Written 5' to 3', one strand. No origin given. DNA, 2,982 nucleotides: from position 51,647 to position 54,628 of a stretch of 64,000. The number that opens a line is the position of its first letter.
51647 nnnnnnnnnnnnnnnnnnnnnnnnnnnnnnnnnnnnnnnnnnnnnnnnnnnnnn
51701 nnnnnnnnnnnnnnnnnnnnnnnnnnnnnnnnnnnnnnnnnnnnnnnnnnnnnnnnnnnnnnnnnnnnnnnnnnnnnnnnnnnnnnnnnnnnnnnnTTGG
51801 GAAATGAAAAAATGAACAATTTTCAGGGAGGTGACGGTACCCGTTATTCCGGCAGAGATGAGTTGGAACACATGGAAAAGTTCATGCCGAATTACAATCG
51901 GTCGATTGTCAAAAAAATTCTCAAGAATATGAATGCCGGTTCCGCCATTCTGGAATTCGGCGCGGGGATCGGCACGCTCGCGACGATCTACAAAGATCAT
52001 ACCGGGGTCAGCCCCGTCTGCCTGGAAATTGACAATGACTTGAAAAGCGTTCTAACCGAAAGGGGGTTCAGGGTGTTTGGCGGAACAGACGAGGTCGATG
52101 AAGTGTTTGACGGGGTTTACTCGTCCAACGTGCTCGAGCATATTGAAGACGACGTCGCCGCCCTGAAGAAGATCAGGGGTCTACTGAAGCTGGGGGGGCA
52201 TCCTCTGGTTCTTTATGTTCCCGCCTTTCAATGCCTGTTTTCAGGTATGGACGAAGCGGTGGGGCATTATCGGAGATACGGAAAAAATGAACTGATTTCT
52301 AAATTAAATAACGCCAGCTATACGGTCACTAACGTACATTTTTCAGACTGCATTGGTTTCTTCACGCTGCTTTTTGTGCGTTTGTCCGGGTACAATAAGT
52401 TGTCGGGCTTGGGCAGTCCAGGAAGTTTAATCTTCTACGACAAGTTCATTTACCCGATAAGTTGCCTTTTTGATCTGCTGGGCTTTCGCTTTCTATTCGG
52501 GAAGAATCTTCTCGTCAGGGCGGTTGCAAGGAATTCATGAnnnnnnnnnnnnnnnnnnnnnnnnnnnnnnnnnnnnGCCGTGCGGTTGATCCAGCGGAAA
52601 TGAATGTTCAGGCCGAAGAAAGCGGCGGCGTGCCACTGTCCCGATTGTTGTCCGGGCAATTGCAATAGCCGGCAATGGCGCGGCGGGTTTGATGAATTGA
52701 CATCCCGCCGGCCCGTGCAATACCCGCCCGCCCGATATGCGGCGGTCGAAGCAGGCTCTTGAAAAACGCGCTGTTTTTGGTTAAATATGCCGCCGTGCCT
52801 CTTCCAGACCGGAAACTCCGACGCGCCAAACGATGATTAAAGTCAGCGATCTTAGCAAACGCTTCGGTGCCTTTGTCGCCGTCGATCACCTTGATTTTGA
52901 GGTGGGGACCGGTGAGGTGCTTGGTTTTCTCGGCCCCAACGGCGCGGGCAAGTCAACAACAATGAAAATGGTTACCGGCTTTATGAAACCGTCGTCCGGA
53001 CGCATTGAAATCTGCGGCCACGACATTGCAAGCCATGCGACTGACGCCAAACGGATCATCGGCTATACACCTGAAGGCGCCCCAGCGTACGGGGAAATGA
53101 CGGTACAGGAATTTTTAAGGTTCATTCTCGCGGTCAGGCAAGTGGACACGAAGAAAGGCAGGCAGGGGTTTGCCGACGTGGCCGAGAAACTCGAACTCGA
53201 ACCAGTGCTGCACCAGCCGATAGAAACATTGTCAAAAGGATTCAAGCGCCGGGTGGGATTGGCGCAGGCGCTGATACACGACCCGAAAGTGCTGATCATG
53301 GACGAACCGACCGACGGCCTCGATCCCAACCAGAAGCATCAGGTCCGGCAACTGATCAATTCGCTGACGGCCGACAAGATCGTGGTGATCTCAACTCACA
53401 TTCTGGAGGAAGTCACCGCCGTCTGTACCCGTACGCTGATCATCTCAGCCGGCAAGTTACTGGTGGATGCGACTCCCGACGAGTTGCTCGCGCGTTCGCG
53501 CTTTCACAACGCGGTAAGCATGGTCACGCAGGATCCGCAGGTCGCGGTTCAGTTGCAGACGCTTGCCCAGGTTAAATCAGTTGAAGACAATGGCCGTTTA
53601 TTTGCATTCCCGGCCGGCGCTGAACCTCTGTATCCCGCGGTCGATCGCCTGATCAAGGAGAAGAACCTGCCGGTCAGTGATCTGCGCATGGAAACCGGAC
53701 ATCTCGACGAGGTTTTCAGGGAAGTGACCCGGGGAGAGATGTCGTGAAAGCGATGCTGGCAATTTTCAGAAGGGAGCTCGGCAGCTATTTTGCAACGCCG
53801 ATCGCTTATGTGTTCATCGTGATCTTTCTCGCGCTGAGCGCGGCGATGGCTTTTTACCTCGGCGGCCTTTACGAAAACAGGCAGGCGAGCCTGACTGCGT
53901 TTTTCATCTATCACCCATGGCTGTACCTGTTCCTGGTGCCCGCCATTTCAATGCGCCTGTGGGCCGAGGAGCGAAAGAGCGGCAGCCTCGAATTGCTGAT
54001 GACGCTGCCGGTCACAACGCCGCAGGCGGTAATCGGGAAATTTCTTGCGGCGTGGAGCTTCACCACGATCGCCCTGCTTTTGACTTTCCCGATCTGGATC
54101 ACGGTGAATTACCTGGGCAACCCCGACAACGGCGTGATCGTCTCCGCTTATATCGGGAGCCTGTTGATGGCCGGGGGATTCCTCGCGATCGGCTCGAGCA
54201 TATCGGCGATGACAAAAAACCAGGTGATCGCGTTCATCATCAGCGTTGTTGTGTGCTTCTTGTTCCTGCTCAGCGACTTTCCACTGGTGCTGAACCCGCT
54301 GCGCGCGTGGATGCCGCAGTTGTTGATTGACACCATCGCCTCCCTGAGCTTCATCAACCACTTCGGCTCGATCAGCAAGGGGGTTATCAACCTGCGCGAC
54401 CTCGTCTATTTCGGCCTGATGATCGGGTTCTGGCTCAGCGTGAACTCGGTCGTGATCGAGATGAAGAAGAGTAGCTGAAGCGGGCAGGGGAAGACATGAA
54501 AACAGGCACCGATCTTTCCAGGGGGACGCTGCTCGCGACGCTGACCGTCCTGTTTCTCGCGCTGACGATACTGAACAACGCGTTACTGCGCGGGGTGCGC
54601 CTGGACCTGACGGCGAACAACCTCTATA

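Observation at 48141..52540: Lower-GC four-gene island (membrane protein, polytopic GT-C-like protein, ArnC/GtrB-like GT2, SAM methyltransferase) inserted directly after msbA-lpxK-ycaR-kdsB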

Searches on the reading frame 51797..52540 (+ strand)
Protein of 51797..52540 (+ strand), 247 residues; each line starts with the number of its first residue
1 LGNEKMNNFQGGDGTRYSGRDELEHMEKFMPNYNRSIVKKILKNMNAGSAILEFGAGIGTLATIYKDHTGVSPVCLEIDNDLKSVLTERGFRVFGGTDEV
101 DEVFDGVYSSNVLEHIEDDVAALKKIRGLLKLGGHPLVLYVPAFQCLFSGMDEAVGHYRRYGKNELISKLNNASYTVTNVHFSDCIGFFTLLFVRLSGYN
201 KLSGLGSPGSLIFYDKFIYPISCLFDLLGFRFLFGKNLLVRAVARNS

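Call 3: search_protein_families(library=pfam, proteins=[window:51797-52540:+], max_evalue=0.01)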
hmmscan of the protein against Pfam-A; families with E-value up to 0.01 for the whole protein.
window:51797-52540:+ (247 aa): 5 families
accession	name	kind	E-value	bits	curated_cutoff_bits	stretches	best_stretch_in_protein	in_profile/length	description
PF13489.12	Methyltransf_23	-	9.8e-10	38.8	27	1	26-141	1-119/164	Methyltransferase domain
PF08242.18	Methyltransf_12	-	9e-07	30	30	1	52-135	1-97/98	Methyltransferase domain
PF08241.18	Methyltransf_11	-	1.9e-06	28.8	21.2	1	52-135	1-92/95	Methyltransferase domain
PF07021.18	MetW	-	0.00024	21.2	21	1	38-104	4-76/193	Methionine biosynthesis protein MetW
PF13649.12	Methyltransf_25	-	0.00085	20.4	27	1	51-134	1-97/97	Methyltransferase domain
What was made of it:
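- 51812..52540 (+): ORF4, 242 aa (247 aa from the TTG at 51797), a class I SAM-dependent methyltransferase with a hydrophobic or amphipathic C-terminal third. Its start overlaps the ORF3 stop in ATGA. It is the lowest-GC gene of the block (0.48). Methyltransf_23 at 9.8e-10, plus Methyltransf_11 and Methyltransf_12 (call 3).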

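Call 4: search_protein_families(library=ncbifam, proteins=[window:51797-52540:+], max_evalue=0.01)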
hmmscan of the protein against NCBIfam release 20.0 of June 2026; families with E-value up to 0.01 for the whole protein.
window:51797-52540:+ (247 aa): 2 families
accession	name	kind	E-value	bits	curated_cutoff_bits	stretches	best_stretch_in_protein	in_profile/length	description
TIGR02081.1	metW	equivalog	1.9e-05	24.3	189.5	1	38-183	4-146/194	methionine biosynthesis protein MetW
TIGR00755.1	ksgA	equivalog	0.003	16.9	171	1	34-91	14-72/256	16S rRNA (adenine(1518)-N(6)/adenine(1519)-N(6))-dimethyltransferase RsmA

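Call 63: find_homologous_proteins(query=window:51812-52540:+, max_evalue=0.001)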
Query window:51812-52540:+ (242 aa): 3670 proteins with E <= 0.001 among 4353 candidates; the best 120 are listed.
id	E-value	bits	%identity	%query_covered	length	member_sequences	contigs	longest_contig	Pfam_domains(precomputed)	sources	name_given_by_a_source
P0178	9.6e-159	544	100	100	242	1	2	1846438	PF13489.13,PF08241.19,PF08242.19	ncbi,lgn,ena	-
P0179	5.2e-73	264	51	99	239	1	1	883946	PF13489.13,PF13649.13,PF08241.19,PF08242.19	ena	-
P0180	7.7e-72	260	51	98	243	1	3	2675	PF13489.13,PF08242.19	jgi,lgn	jgi:SAM-dependent methyltransferase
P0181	1.5e-71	259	53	97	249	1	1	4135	PF13489.13,PF08242.19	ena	-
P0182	2.1e-70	255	53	99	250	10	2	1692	PF13489.13,PF08241.19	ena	-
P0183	2.4e-70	255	51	97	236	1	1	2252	PF13489.13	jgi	jgi:hypothetical protein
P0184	3.6e-70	254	50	98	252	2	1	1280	PF13847.13,PF13489.13,PF13649.13,PF08241.19,PF08242.19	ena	-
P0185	7.4e-70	253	48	99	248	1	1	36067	PF13489.13,PF08241.19,PF08242.19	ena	-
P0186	3.7e-69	251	50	98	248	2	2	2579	PF13489.13,PF13649.13,PF08241.19,PF08242.19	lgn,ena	-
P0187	4.7e-69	251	49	99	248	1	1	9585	PF13847.13,PF13489.13,PF13649.13,PF08241.19,PF08242.19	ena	-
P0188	5.2e-69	250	49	100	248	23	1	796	PF13489.13,PF08242.19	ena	-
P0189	6.0e-69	250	51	97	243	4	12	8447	PF13489.13,PF08242.19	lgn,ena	-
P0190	1.2e-68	249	53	98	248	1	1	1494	PF13489.13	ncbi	-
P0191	3.6e-68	248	51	98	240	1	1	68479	PF13489.13,PF08241.19,PF08242.19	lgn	-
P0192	5.1e-68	247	49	100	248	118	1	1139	PF13489.13,PF08242.19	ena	-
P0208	1.7e-66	242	47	98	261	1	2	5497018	PF13489.13,PF08242.19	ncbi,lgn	-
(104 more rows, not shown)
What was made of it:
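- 51812..52540 (+): At least 3670 homologues at about 45-53% identity (call 63).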

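Call 64: find_encoding_contigs(protein=P0208, flank=6000, max_places=3)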
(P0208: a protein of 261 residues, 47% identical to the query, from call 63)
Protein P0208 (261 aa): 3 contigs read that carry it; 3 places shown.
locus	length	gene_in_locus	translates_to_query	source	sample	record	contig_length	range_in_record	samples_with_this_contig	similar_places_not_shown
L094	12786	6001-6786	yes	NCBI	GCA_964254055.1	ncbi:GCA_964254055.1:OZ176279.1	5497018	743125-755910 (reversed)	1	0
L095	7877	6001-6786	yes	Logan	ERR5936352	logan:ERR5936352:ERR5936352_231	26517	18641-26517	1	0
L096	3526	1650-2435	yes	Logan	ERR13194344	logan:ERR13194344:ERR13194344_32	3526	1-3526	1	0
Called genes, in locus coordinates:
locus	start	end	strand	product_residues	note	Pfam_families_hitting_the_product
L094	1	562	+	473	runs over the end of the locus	PF00294:PfkB, PF08543:Phos_pyr_kin, PF01467:CTP_transf_like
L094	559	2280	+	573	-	PF07221:GlcNAc_2-epim, PF00702:Hydrolase (faint), PF13242:Hydrolase_like, PF13419:HAD_2 (weak)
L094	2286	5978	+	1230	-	PF20706:GT4-conflict, PF00534:Glycos_transf_1, PF13692:Glyco_trans_1_4, PF13524:Glyco_trans_1_2 (weak), PF01075:Glyco_transf_9, PF20706:GT4-conflict (weak), PF00534:Glycos_transf_1, PF13692:Glyco_trans_1_4, +1 more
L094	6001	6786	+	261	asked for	PF08242:Methyltransf_12 (faint), PF13489:Methyltransf_23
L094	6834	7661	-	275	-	PF05050:Methyltransf_21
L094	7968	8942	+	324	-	PF02796:HTH_7 (weak), PF13384:HTH_23 (weak), PF00665:rve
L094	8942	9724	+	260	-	PF01695:IstB_IS21, PF00308:Bac_DnaA (faint), PF00004:AAA (weak)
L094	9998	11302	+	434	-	PF13489:Methyltransf_23, PF03848:TehB (weak), PF05175:MTS (weak), PF08241:Methyltransf_11, PF08242:Methyltransf_12, PF13649:Methyltransf_25, PF13847:Methyltransf_31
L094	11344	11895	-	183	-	PF00908:dTDP_sugar_isom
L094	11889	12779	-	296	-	PF00483:NTP_transferase, PF12804:NTP_transf_3 (weak)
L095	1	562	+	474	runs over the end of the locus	PF00294:PfkB, PF08543:Phos_pyr_kin, PF01467:CTP_transf_like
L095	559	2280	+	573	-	PF07221:GlcNAc_2-epim, PF00702:Hydrolase (faint), PF13242:Hydrolase_like, PF13419:HAD_2 (weak)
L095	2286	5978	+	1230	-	PF20706:GT4-conflict, PF00534:Glycos_transf_1, PF13692:Glyco_trans_1_4, PF13524:Glyco_trans_1_2 (weak), PF01075:Glyco_transf_9, PF20706:GT4-conflict (weak), PF00534:Glycos_transf_1, PF13692:Glyco_trans_1_4, +1 more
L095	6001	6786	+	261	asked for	PF08242:Methyltransf_12 (faint), PF13489:Methyltransf_23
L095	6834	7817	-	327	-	PF05050:Methyltransf_21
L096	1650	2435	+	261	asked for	PF08242:Methyltransf_12 (faint), PF13489:Methyltransf_23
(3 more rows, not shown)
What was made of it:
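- ORF4 homologues sit in O-antigen-like clusters with GT4/GT9 and dTDP-sugar genes (call 64).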

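Call 65: find_encoding_contigs(protein=P0179, flank=6000, max_places=3)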
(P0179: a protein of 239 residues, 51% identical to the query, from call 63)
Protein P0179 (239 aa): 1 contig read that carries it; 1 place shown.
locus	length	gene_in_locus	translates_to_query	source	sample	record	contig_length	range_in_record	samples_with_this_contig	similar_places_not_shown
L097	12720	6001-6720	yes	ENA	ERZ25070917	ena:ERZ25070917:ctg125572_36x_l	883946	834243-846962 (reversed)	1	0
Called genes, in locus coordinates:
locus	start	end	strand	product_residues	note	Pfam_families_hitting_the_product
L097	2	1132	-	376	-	PF13477:Glyco_trans_4_2, PF13439:Glyco_transf_4, PF13579:Glyco_trans_4_4, PF20706:GT4-conflict, PF00534:Glycos_transf_1, PF13692:Glyco_trans_1_4, PF13524:Glyco_trans_1_2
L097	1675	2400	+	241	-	PF05685:Uma2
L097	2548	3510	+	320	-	PF13641:Glyco_tranf_2_3 (weak), PF00535:Glycos_transf_2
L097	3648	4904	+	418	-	-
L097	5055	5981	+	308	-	PF12760:Zn_ribbon_IS1595, PF12762:DDE_Tnp_IS1595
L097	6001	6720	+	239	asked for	PF13489:Methyltransf_23, PF08241:Methyltransf_11 (weak), PF08242:Methyltransf_12 (weak), PF13649:Methyltransf_25 (faint)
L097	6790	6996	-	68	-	PF12762:DDE_Tnp_IS1595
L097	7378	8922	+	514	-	PF00665:rve, PF22483:Mu-transpos_C_2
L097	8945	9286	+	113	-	PF01695:IstB_IS21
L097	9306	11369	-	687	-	PF00239:Resolvase, PF07508:Recombinase, PF13408:Zn_ribbon_recom, PF12728:HTH_17 (weak)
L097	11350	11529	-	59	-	-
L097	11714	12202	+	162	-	-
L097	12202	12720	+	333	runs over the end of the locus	PF00665:rve, PF13683:rve_3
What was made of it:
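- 51812..52540 (+): Homologues sit in LPS/glycan clusters (L094-L097; calls 64, 65).
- ORF4 homologues lie in LPS/glycan clusters (calls 64, 65).
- Tried and rejected: ORF4 is a soluble-type class I enzyme from a family common in glycan clusters (calls 3, 63-65).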

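Call 92: search_protein_families(library=ncbifam, proteins=[L097:3648-4904:+], max_evalue=0.00001)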
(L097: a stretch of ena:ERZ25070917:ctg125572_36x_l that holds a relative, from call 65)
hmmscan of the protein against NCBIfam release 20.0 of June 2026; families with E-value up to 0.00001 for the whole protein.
L097:3648-4904:+ (418 aa): 0 families

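Call 96: search_protein_families(library=pfam, proteins=[L097:3648-4904:+], max_evalue=10)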
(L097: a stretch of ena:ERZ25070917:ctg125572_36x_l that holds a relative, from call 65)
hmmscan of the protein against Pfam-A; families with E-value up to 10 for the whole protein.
L097:3648-4904:+ (418 aa): 0 families

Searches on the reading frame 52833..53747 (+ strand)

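Call 3: search_protein_families(library=pfam, proteins=[window:52833-53747:+], max_evalue=0.01)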
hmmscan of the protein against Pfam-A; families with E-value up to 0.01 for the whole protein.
window:52833-53747:+ (304 aa): 3 families
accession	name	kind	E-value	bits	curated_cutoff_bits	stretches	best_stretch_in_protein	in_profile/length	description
PF00005.33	ABC_tran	-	1.5e-31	110.3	25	1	18-160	2-136/137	ABC transporter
PF13304.12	AAA_21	-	1.4e-09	38.9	27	1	128-192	233-301/304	AAA domain, putative AbiEii toxin, Type IV TA system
PF13514.12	AAA_27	-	0.0041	17.2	22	1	9-48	9-47/206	AAA domain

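Call 4: search_protein_families(library=ncbifam, proteins=[window:52833-53747:+], max_evalue=0.01)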
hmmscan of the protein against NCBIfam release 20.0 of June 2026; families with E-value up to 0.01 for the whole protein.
window:52833-53747:+ (304 aa): 192 families (the best 25 are shown)
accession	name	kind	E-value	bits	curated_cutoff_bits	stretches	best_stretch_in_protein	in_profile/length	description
TIGR03522.1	GldA_ABC_ATP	equivalog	9.3e-86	288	402.6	1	2-299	3-301/301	gliding motility-associated ABC transporter ATP-binding subunit GldA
TIGR01188.1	drrA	subfamily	2.9e-61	207.4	312.45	1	9-299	1-301/302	daunorubicin resistance ABC transporter, ATP-binding protein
NF033858.1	ABC2_perm_RbbA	equivalog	8.3e-57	192.7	1050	1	2-223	267-489/909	ribosome-associated ATPase/putative transporter RbbA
NF010060.0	PRK13537.1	equivalog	2.2e-51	174.6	521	1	2-271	16-286/314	nodulation factor ABC transporter ATP-binding protein NodI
NF010059.0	PRK13536.1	equivalog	1.2e-45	155.7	549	1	2-237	44-280/342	nodulation factor ABC transporter ATP-binding protein NodI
TIGR04406.1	LPS_export_lptB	equivalog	1.3e-45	155.6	240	1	2-222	2-226/239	LPS export ABC transporter ATP-binding protein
TIGR03864.1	PQQ_ABC_ATP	hypoth_equivalog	3.2e-45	154.4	302.25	1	2-222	2-223/236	ABC transporter, ATP-binding subunit, PQQ-dependent alcohol dehydrogenase system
TIGR03740.1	galliderm_ABC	subfamily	7.9e-45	153.2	309.75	1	3-213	2-206/223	lantibiotic protection ABC transporter ATP-binding subunit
TIGR01288.1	nodI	equivalog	1.8e-44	152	424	1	2-241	5-245/303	nodulation factor ABC transporter ATP-binding protein NodI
TIGR00968.1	3a0106s01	subfamily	2e-38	132.3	342.75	1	2-220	1-220/237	sulfate ABC transporter ATP-binding protein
NF008144.0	PRK10895.1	equivalog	2.9e-36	125.1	381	1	4-223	6-229/241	LPS export ABC transporter ATP-binding protein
TIGR01186.1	proV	subfamily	1.1e-35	123.4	326.6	1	10-222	2-221/363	betaine/proline/choline family ABC transporter ATP-binding protein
NF008449.1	PRK11300.1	equivalog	1.1e-34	119.9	362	2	1-71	5-75/255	high-affinity branched-chain amino acid ABC transporter ATP-binding protein LivG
TIGR04521.1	ECF_ATPase_2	equivalog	1.2e-34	119.7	330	1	15-244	19-256/279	energy-coupling factor transporter ATPase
NF040840.2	tungstate_WtpC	equivalog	9.7e-34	117.2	440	1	1-226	1-226/347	tungstate ABC transporter ATP-binding protein WtpC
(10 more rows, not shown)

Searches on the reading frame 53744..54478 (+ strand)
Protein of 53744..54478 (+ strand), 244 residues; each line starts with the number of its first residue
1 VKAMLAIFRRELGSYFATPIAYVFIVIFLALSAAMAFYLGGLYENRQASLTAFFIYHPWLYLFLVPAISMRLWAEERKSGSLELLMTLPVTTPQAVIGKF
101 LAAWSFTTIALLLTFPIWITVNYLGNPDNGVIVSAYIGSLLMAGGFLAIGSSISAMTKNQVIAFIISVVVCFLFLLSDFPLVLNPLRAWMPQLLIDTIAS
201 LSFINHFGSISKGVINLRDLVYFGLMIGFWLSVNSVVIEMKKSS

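Call 3: search_protein_families(library=pfam, proteins=[window:53744-54478:+], max_evalue=0.01)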
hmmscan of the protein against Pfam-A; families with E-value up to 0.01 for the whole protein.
window:53744-54478:+ (244 aa): 5 families
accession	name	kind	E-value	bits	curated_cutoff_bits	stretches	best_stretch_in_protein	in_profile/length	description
PF12679.13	ABC2_membrane_2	-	3e-08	33.7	27.2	1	65-176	82-197/283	ABC-2 family transporter protein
PF12698.13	ABC2_membrane_3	-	1.2e-06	28.3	31.6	1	49-229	162-340/347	ABC-2 family transporter protein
PF13346.12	ABC2_membrane_5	-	2.5e-06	27.6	25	1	27-175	17-161/205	ABC-2 family transporter protein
PF03379.19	CcmB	-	5.6e-06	26.4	24.9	1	59-120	53-115/215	CcmB protein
PF12730.13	ABC2_membrane_4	-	7e-06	26.6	27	1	23-172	19-177/179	ABC-2 family transporter protein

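Call 4: search_protein_families(library=ncbifam, proteins=[window:53744-54478:+], max_evalue=0.01)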
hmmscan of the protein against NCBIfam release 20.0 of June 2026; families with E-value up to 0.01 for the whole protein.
window:53744-54478:+ (244 aa): 5 families
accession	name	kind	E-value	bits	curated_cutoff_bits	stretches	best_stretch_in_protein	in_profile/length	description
TIGR03518.1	ABC_perm_GldF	equivalog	4.5e-52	177.4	288.5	1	4-239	1-238/240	gliding motility-associated ABC transporter permease subunit GldF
NF033858.1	ABC2_perm_RbbA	equivalog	2.8e-06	25.5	1050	1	43-216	705-874/909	ribosome-associated ATPase/putative transporter RbbA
TIGR01190.1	ccmB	equivalog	0.00033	20.4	156.2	1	63-128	54-120/211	heme exporter protein CcmB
NF041647.1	ABC_perm_CPBP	equivalog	0.00063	18.6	435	1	66-125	208-266/636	ABC transporter permease subunit/CPBP intramembrane protease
NF038293.1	permease_SagH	equivalog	0.0073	15.1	450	0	70-176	197-303/370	SagH family ABC transporter permease subunit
